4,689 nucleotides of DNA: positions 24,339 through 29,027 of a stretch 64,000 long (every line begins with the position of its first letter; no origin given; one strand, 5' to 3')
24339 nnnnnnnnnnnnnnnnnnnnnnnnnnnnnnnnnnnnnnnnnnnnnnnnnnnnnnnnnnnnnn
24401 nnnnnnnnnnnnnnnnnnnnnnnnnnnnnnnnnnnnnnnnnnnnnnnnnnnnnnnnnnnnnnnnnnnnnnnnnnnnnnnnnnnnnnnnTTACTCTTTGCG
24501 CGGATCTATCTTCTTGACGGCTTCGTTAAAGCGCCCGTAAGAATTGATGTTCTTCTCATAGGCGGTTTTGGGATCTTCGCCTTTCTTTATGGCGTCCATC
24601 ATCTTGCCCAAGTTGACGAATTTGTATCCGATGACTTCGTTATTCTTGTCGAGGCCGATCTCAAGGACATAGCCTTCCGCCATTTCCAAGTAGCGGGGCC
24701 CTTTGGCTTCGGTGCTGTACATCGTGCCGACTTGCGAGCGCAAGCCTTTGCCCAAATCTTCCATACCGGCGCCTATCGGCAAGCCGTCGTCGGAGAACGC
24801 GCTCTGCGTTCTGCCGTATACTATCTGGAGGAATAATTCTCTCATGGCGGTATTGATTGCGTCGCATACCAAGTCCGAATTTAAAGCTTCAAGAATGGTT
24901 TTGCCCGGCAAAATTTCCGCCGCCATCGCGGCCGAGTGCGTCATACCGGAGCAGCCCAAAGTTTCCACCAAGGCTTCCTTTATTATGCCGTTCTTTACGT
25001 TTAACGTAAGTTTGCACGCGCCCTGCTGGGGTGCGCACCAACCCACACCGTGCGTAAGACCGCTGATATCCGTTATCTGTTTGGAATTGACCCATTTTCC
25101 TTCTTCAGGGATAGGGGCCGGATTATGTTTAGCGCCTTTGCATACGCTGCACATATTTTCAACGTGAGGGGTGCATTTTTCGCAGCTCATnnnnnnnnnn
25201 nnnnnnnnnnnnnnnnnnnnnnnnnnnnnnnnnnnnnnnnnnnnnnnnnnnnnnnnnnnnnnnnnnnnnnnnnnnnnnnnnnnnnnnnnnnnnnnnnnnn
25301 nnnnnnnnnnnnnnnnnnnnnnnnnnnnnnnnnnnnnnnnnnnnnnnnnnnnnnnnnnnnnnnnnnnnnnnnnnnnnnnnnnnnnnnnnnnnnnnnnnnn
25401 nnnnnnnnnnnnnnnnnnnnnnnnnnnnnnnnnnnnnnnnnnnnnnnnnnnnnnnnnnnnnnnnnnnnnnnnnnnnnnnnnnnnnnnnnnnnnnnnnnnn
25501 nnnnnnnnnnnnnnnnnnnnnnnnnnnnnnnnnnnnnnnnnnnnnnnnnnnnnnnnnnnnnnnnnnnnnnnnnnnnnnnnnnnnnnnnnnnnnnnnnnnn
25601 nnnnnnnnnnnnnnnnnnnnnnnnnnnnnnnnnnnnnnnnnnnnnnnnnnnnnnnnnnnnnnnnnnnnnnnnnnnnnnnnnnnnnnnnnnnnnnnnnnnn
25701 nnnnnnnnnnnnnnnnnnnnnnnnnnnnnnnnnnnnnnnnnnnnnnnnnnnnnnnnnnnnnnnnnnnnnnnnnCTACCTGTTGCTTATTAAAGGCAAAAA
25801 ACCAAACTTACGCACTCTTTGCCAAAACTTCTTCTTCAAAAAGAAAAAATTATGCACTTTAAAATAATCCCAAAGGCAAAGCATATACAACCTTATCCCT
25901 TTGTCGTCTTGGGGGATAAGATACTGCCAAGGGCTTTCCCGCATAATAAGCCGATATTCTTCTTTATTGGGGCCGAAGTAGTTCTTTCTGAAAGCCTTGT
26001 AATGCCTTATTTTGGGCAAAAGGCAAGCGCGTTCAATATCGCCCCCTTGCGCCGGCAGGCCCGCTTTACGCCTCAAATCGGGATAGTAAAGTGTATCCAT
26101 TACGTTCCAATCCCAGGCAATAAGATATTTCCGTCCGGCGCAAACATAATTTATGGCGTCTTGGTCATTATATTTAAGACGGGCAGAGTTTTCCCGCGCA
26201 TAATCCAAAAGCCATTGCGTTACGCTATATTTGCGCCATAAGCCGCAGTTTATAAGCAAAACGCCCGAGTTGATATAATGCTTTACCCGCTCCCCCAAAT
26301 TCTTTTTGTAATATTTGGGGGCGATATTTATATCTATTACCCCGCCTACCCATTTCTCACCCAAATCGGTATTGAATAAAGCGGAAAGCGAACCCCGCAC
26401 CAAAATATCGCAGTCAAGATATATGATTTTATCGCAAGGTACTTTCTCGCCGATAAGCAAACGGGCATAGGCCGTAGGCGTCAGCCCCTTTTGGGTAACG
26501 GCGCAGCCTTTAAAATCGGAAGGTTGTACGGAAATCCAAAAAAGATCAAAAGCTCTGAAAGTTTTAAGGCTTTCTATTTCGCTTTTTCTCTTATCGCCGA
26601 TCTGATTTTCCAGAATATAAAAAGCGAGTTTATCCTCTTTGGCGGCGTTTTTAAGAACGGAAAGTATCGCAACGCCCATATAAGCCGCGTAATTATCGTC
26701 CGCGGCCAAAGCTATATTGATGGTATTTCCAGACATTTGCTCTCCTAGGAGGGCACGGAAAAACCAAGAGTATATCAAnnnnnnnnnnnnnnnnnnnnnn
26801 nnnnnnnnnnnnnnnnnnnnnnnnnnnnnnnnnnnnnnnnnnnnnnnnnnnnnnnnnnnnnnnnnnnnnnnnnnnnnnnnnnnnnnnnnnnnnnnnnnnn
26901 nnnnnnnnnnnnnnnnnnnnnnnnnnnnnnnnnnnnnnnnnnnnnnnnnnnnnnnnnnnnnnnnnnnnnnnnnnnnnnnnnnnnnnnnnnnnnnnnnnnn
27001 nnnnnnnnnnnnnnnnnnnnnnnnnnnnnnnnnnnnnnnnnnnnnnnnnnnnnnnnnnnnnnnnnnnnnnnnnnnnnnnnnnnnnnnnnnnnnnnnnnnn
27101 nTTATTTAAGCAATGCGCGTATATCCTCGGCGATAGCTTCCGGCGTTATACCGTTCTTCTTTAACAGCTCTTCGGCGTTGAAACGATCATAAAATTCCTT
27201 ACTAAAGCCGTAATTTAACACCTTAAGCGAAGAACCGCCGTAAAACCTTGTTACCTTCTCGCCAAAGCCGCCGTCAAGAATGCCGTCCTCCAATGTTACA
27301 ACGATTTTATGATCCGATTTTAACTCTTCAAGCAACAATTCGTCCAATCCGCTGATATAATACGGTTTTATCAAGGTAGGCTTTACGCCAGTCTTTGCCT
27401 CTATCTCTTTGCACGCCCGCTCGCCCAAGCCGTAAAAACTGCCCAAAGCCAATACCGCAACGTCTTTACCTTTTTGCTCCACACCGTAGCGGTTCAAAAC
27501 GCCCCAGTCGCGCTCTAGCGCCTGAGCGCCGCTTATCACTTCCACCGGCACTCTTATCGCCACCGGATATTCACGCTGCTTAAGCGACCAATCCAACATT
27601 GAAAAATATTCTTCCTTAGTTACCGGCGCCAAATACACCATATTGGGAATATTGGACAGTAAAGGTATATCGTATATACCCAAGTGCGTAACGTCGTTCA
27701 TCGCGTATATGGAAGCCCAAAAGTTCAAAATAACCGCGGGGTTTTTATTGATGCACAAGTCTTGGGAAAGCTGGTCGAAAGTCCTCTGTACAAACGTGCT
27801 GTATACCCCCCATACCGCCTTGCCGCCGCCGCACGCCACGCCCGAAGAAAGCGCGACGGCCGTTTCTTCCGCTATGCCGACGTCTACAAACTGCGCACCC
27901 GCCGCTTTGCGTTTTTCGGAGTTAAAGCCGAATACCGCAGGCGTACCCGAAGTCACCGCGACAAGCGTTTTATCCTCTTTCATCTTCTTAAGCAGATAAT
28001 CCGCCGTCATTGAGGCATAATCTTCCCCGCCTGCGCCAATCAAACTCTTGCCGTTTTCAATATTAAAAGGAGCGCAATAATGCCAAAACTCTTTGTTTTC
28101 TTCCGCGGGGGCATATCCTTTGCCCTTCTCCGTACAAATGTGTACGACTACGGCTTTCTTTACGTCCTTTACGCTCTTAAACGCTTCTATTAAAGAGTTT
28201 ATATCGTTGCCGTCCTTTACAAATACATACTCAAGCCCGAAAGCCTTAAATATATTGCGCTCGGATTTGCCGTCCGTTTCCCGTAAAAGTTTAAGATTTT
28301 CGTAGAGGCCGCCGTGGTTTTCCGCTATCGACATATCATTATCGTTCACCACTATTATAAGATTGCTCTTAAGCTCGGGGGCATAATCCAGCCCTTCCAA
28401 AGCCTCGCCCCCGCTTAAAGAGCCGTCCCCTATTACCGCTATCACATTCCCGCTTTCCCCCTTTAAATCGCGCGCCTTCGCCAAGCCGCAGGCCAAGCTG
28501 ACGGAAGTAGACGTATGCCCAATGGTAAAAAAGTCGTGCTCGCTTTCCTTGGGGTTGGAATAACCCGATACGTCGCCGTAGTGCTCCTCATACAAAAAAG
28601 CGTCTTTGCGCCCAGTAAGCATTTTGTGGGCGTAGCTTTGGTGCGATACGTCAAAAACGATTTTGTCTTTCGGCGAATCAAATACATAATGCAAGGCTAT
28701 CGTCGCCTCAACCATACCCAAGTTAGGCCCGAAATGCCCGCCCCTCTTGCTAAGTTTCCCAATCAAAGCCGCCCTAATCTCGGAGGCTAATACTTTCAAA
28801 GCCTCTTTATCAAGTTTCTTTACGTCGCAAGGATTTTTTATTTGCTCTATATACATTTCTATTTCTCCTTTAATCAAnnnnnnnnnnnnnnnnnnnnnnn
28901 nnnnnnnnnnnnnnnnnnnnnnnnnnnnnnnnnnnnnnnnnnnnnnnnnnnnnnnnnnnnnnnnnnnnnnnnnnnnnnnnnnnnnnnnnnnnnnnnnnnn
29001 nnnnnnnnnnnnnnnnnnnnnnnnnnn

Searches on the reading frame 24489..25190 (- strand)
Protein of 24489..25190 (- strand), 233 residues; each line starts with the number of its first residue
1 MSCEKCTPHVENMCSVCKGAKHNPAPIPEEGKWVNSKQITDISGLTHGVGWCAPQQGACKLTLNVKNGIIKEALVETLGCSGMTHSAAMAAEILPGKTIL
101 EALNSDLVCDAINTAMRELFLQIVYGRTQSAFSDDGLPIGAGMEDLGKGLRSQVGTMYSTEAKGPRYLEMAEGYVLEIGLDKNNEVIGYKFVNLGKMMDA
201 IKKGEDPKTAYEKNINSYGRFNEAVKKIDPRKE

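Call 9: search_protein_families(library=pfam, proteins=[window:24489-25190:-], max_evalue=0.001)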
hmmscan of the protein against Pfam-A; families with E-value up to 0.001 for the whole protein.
window:24489-25190:- (233 aa): 1 family
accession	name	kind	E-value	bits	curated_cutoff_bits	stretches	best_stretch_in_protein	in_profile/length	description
PF01592.21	NifU_N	-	0.00046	20.8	22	1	59-116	38-95/127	NifU-like N terminal domain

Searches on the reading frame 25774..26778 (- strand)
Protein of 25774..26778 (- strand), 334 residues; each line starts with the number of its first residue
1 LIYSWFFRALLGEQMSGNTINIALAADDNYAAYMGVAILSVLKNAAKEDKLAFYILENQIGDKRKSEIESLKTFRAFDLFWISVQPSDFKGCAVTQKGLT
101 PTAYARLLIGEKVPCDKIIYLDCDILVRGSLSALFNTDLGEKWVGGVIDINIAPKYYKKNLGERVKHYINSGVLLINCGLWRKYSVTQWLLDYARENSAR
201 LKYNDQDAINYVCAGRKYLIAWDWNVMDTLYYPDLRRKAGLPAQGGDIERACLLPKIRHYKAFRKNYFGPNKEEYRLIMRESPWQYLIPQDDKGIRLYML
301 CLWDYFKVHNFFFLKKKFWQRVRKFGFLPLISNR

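Call 9: search_protein_families(library=pfam, proteins=[window:25774-26778:-], max_evalue=0.001)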
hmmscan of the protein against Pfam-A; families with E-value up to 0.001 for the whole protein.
window:25774-26778:- (334 aa): 2 families
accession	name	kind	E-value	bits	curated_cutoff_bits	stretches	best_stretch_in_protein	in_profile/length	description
PF01501.26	Glyco_transf_8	-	5.8e-37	128.1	24.3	1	21-232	1-223/253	Glycosyl transferase family 8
PF18404.7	Glyco_transf_24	-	2.2e-06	27.8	25.7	1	23-142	5-123/268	Glucosyltransferase 24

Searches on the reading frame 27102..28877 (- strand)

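Call 9: search_protein_families(library=pfam, proteins=[window:27102-28877:-], max_evalue=0.001)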
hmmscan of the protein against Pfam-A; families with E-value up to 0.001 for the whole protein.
window:27102-28877:- (591 aa): 6 families
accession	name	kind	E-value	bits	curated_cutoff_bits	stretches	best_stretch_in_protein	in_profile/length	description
PF13292.11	DXP_synthase_N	-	7.2e-85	285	21.2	2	11-201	2-192/274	1-deoxy-D-xylulose-5-phosphate synthase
PF02779.29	Transket_pyr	-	3.6e-17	63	27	1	293-444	11-168/174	Transketolase, pyrimidine binding domain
PF02780.25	Transketolase_C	-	3.7e-13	49.9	25.9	1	466-582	5-124/124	Transketolase, C-terminal domain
PF00676.26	E1_dh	-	2.5e-06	27.1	22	1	79-185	53-166/300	Dehydrogenase E1 component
PF00456.26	Transketolase_N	-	8.8e-06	25.4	22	1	145-266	147-259/334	Transketolase, thiamine diphosphate binding domain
PF02775.26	TPP_enzyme_C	-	0.00012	22.3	21.9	1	118-247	26-151/151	Thiamine pyrophosphate enzyme, C-terminal TPP binding domain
